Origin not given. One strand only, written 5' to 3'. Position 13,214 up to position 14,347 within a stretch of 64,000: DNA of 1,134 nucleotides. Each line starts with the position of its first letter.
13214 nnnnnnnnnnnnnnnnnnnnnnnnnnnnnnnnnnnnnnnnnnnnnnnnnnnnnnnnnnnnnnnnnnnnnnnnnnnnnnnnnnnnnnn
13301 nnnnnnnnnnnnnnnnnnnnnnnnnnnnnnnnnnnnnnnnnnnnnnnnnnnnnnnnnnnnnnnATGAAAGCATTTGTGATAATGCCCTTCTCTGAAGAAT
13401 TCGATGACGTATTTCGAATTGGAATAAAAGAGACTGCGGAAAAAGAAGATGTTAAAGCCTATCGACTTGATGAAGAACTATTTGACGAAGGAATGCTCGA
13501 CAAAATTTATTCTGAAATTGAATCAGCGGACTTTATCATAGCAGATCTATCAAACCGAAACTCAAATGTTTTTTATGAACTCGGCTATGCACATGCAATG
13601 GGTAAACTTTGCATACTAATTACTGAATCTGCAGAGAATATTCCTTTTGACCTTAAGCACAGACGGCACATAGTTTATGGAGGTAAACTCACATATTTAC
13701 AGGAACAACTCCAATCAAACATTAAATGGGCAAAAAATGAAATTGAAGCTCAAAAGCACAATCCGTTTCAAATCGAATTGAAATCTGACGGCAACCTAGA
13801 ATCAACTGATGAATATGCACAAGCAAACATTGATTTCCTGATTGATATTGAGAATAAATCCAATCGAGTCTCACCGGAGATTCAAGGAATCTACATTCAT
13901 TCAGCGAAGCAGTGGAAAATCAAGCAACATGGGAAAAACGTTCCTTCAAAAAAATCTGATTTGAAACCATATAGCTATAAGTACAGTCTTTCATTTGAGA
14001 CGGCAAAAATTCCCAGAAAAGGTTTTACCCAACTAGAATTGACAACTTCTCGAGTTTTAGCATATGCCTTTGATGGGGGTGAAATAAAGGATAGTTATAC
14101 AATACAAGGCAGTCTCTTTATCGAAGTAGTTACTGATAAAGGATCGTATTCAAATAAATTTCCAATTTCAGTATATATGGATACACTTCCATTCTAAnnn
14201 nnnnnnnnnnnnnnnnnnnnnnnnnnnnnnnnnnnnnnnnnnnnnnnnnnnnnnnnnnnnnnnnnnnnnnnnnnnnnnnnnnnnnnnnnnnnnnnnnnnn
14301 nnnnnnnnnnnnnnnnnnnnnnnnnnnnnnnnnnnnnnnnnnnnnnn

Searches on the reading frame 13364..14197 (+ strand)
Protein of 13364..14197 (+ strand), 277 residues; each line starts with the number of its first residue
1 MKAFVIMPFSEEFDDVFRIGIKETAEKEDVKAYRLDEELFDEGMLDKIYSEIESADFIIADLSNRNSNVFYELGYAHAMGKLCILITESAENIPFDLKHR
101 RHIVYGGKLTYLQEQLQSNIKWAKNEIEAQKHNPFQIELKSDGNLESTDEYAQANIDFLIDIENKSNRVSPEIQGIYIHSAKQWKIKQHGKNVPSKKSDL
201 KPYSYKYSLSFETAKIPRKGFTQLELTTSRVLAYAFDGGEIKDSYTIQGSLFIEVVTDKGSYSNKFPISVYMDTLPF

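Call 7: search_protein_families(library=pfam, proteins=[window:13364-14197:+], max_evalue=0.01)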
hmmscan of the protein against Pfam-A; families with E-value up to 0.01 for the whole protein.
window:13364-14197:+ (277 aa): 1 family
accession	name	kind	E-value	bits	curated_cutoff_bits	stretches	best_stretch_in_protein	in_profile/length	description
PF05014.21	Nuc_deoxyrib_tr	-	2.3e-05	24.9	28.8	1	49-93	57-103/117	Nucleoside 2-deoxyribosyltransferase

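Call 83: find_encoding_contigs(protein=window:13364-14197:+, flank=6000, max_places=6)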
Protein window:13364-14197:+ (277 aa): 2 contigs read that carry it; 2 places shown.
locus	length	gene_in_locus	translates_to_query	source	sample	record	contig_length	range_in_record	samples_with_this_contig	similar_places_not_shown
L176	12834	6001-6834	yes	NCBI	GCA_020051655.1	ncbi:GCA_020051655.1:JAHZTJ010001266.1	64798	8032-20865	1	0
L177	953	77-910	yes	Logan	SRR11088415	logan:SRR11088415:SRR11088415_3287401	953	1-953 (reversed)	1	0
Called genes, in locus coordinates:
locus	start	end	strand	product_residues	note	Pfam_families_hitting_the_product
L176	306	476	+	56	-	-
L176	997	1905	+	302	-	-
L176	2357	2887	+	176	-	-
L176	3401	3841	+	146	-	-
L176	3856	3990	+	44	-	-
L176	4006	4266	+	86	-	-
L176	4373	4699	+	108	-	-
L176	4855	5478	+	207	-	-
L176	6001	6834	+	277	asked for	PF05014:Nuc_deoxyrib_tr (faint)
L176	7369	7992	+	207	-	-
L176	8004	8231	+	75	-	-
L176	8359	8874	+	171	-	-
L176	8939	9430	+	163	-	-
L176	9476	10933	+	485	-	-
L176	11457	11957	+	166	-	-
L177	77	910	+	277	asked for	PF05014:Nuc_deoxyrib_tr (faint)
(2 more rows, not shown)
